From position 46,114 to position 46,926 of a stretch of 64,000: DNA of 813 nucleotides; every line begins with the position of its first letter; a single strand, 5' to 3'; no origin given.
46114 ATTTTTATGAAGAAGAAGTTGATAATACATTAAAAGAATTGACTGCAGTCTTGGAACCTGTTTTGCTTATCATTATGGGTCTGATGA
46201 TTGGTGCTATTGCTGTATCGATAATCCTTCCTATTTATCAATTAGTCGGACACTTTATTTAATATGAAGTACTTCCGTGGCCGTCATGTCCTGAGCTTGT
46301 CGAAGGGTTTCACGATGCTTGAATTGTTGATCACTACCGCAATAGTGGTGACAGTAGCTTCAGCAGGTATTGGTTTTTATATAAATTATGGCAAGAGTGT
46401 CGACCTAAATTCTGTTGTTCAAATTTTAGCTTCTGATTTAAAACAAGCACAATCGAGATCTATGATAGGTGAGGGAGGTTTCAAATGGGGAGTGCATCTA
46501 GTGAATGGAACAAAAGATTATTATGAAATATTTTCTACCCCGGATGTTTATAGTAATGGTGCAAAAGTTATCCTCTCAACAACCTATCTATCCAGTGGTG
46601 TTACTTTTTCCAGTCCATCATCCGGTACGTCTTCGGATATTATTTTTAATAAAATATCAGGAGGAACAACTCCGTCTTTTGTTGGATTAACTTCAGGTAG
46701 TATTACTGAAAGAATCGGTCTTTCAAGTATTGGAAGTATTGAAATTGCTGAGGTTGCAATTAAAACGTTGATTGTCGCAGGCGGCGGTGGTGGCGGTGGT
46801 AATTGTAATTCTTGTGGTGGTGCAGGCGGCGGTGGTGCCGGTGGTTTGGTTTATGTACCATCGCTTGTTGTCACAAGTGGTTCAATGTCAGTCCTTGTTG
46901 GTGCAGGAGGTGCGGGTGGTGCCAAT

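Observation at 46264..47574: A pilin-like protein with a 250-residue polyglycine-rich domain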

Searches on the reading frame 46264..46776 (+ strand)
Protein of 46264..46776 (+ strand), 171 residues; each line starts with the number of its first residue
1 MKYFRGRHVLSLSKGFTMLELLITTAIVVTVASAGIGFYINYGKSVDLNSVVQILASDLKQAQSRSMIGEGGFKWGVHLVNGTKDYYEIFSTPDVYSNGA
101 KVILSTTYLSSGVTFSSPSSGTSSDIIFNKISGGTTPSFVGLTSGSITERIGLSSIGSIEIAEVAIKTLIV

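Call 53: find_homologous_proteins(query=window:46264-46776:+, max_evalue=0.001)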
Query seq(171 aa) (171 aa): 48 proteins with E <= 0.001 among 191 candidates.
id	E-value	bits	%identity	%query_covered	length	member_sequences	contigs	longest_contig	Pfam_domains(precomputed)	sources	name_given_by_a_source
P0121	1.3e-53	199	62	89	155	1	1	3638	PF07963.18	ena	-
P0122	1.9e-53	198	66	87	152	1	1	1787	PF07963.18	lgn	-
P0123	5.8e-53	197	67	84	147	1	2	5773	-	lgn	-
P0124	2.5e-52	195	63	81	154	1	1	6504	PF07963.18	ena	-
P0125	1.1e-51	193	64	87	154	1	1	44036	PF07963.18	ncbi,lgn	-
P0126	1.5e-51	192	59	87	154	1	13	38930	PF07963.18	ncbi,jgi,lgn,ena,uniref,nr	ncbi:hypothetical protein A3A05_00665 [Candidatus Nomurabacteria bacterium RIFCSPLOWO2_01_FULL_41_12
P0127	2.2e-51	192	59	89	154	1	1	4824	PF07963.18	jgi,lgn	jgi:prepilin-type N-terminal cleavage/methylation domain-containing protein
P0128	1.3e-50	189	59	89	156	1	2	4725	PF07963.18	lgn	-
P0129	1.4e-49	186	57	91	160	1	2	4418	PF07963.18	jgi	jgi:prepilin-type N-terminal cleavage/methylation domain-containing protein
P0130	1.6e-49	186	61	87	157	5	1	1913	-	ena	-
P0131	2.2e-49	185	54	85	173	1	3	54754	PF07963.18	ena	-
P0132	7.6e-48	180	57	91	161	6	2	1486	-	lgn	-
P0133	7.9e-48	180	60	87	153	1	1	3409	PF07963.18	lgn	-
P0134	9.8e-48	180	55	88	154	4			PF07963.18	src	-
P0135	1.3e-47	179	57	88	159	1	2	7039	PF07963.18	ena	-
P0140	6.2e-46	174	65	67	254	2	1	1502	PF07603.18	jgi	-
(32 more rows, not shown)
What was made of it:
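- The pilin module is the best-conserved pilin of the cluster across CPR (call 53).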

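Call 56: find_encoding_contigs(protein=P0125, flank=6000, max_places=2)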
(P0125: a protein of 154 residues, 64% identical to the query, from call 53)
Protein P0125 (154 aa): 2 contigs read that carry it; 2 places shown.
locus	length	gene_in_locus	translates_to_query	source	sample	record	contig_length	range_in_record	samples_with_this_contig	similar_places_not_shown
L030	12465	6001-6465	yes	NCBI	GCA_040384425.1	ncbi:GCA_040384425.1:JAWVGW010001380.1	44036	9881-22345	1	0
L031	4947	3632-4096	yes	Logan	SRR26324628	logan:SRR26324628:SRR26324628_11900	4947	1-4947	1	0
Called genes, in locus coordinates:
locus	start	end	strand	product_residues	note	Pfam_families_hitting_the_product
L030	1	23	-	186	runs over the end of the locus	-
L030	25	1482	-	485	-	PF11104:PilM_2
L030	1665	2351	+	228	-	PF07963:N_methyl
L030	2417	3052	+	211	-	-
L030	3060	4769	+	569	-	PF05157:MshEN, PF00437:T2SSE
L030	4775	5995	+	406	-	PF00482:T2SSF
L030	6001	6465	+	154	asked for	PF07963:N_methyl (weak)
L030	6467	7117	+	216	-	-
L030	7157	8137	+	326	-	-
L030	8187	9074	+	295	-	-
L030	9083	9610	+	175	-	PF07963:N_methyl (weak)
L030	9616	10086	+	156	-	-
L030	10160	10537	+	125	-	PF00072:Response_reg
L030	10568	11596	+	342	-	PF13379:NMT1_2, PF09084:NMT1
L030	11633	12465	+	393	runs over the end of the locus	PF01569:PAP2, PF22778:VCPO_2nd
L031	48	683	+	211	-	-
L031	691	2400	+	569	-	PF05157:MshEN, PF00437:T2SSE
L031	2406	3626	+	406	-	PF00482:T2SSF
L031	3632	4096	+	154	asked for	PF07963:N_methyl (weak)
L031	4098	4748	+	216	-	-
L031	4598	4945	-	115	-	?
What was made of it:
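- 46309..46749 (+): Pilin module, residues 16-162: an alpha1 helix followed by an 8-strand beta-sheet. It is orthologous to stand-alone ~154-aa CPR pilins encoded directly after pilC. Conserved synteny in L030/L031 (call 56).
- On Type IV pilin (class III signal peptide proteins): The synteny is conserved in L030/L031 (call 56).
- The gene order PilM | pilin | 211-aa | PilB | PilC | 154-aa pilin | 216-aa is the same in L030/L031 (call 56).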

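Call 57: search_solved_structures(query=A2, max_evalue=1)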
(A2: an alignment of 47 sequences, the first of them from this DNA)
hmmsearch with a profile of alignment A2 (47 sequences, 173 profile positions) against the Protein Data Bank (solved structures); distinct sequences matched with E-value up to 1: 19.
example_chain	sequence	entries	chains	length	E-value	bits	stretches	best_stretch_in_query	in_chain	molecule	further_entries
9laa_A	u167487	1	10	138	5.3e-10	42.4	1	7-126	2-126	Type IV pilin protein PilA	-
9egp_A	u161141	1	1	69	5.7e-08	35.8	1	13-65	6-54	Geopilin domain 1 protein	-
7tgg_A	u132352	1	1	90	8.7e-08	35.2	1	13-65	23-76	Geopilin domain 1 protein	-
6gv9_A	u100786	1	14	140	3e-06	30.2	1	18-56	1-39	Prepilin peptidase-dependent protein D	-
8tum_e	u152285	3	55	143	2.3e-05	27.3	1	18-58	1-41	Type IV major pilin protein PilA | Pilin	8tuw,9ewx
2m7g_A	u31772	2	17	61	2.9e-05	27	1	18-67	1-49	Geopilin domain 1 protein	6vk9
1oqw_A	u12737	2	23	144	3.6e-05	26.7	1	18-51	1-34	Fimbrial protein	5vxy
8tob_GA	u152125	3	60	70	7.7e-05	25.6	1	19-54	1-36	Fimbrial protein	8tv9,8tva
1ay2_A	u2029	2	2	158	0.00013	24.9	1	18-51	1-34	TYPE 4 PILIN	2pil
2hi2_A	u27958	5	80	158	0.00017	24.5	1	18-51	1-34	Fimbrial protein | PilA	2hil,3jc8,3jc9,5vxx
5kua_A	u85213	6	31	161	0.00026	23.8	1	18-51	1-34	pilin | Neisseria meningitidis PilE variant SB-GATDH | Neisseria meningitidis PilE, SB-DATDH variant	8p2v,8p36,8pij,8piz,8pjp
8p3b_A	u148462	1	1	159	0.00027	23.8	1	18-51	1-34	Fimbrial protein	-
8tj2_C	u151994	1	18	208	0.0024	20.7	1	18-47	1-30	Type IV major pilin protein PilA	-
3sok_A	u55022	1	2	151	0.0031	20.3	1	18-45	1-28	Fimbrial protein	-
9lab_B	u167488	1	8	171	0.017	18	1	13-44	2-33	MSHA major pilin subunit MshA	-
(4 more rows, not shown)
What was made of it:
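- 46309..46749 (+): Profile vs PDB gives PilA at E=5e-10 (call 57).
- Pilin fold: profile vs PDB gives PilA 9laa at E=5e-10 (call 57).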

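Call 58: find_related_loci(query=window:46315-46773:+, collection=metagenome_contigs, flank=3000)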
Query window:46315-46773:+ (153 aa) in metagenome_contigs; peptide patterns used: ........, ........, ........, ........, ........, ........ (x = any residue, [..] = any of these).
412 stretches matched a pattern; 1 encode a relative of the query (tblastn E <= 1e-3); 1 distinct loci.
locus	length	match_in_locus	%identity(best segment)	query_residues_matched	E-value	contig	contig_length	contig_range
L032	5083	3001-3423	60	1-142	4e-48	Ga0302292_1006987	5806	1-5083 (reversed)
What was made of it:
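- Tried and rejected: More alleles of this locus: a metagenome_contigs scan with the pilin module returned only one 60%-identical locus (call 58).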

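Call 70: predict_structure(alignment_id=A2)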
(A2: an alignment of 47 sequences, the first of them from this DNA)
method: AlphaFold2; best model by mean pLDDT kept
length: 171 residues; sequences in the alignment: 47
mean_pLDDT: 90.1   pTM: 0.77
mean pLDDT of the five models: 90.1, 88.8, 88.5, 84.4, 83.4
residues with pLDDT >= 90: 121; 70-90: 34; 50-70: 15; < 50: 1
segments of 3 or more residues with pLDDT < 50: none
pLDDT, mean of each block of 10 residues (from residue 1): 69 81 97 89 89 97 95 95 96 94 96 93 96 93 92 94 68 57
secondary structure, 60 per line:
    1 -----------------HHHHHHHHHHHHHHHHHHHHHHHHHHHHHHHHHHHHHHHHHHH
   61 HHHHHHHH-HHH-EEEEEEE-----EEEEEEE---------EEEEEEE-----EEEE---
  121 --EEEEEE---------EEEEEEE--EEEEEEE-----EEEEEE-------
elements in order: H18-68 E74-80 E86-92 E102-108 E114-117 E123-128 E138-144 E147-153 E159-164
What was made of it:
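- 46309..46749 (+): AF2 pLDDT is 90 (call 70).
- On Type IV pilin (class III signal peptide proteins): The AF2 model has pLDDT 90, helix 18-68 and 8 strands (call 70).
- AF2 pLDDT is 90, with helix 18-68 plus 8 strands (call 70).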

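Call 74: fold_search(model_id=the predicted structure, library=pdb)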
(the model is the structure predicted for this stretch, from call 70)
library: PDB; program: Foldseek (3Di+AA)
matches with E <= 10: 293; with E <= 0.001: 0
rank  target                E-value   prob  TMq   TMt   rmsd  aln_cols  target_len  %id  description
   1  2knq_MODEL_1_A        5.8e-02  0.99  0.45  0.54   5.4       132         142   12  Solution structure of E.Coli GspH (released 2010-09-08)
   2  7q05_F                1.4e-01  0.11  0.15  0.08  13.5       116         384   15  Crystal structure of TPADO in complex with TPA (released 2022-03-30)
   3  7q06_F                2.9e-01  0.09  0.15  0.08  13.6       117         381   12  Crystal structure of TPADO in complex with 2-OH-TPA (released 2022-03-30)
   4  3gvz_A                4.3e-01  0.21  0.20  0.15  11.5       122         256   11  Crystal structure of the protein CV2077 from Chromobacterium violaceum. Northeast Structural Genomics Consortium Targe (released 2009-04-14)
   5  6izo_B                4.6e-01  0.12  0.20  0.12  10.8       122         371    9  Crystal structure of DNA polymerase sliding clamp from Caulobacter crescentus (released 2019-11-27)
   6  7q04_F                4.6e-01  0.06  0.14  0.08  13.8       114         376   15  Crystal structure of TPADO in a substrate-free state (released 2022-04-06)
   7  3n9d                  7.2e-01  0.07  0.13  0.15  15.2       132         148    8  Monoclinic Structure of P. aeruginosa LigD phosphoesterase domain (released 2010-08-11)
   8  3n9b_B                8.5e-01  0.08  0.15  0.16  15.5       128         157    9  Crystal Structure of the P. aeruginosa LigD phosphoesterase domain (released 2010-08-11)
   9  5wce_A                1.0e+00  0.09  0.20  0.12  10.4       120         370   10  Caulobacter crescentus pol III beta (released 2017-07-26)
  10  4qdd                  1.1e+00  0.03  0.13  0.08  14.2       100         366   10  Crystal structure of 3-ketosteroid-9-alpha-hydroxylase 5 (KshA5) from R. rhodochrous in complex with 1,4-30Q-CoA (released 2014-07-30)
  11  7sgz_G                1.2e+00  0.14  0.26  0.18   9.1       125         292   14  Structure of the yeast Rad24-RFC loader bound to DNA and the closed 9-1-1 clamp (released 2022-03-23)
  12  1czd_A                1.2e+00  0.11  0.23  0.19   9.5       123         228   14  CRYSTAL STRUCTURE OF THE PROCESSIVITY CLAMP GP45 FROM BACTERIOPHAGE T4 (released 2000-03-03)
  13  8xai_D                1.3e+00  0.04  0.12  0.11  13.7       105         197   11  Crystal structure of Protease CPAVM1 in Bacillus subtilis LjM2 (released 2024-06-19)
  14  3n9b_A                1.3e+00  0.05  0.13  0.15  15.3       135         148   10  Crystal Structure of the P. aeruginosa LigD phosphoesterase domain (released 2010-08-11)
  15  9mqv_A                1.4e+00  0.05  0.14  0.08  16.3       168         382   11  Crystal structure of human 1122A11 Fab in complex with influenza virus neuraminidase from A/Singapore/INFIMH-16-0019/2 (released 2025-07-23)
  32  9laa_A                2.3e+00  0.13  0.26  0.33   9.3       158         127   15  Cryo-EM structure of Shewanella oneidensis MR-1 PilA pili. (released 2026-01-07)
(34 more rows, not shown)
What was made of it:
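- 46309..46749 (+): The best Foldseek hit is E. coli GspH (prob 0.99, E=0.058, TMt 0.54; call 74).
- On GspH/FimU/ComGD minor pilin class: Foldseek gives GspH 2knq at prob 0.99 but E=0.058, TMt 0.54 (call 74).
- Closest known: GspH / FimU / ComGD class of minor. Same: The best structural match of the pilin module is E. coli GspH (call 74).
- The best Foldseek hit is GspH 2knq (prob 0.99, TMt 0.54; call 74).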
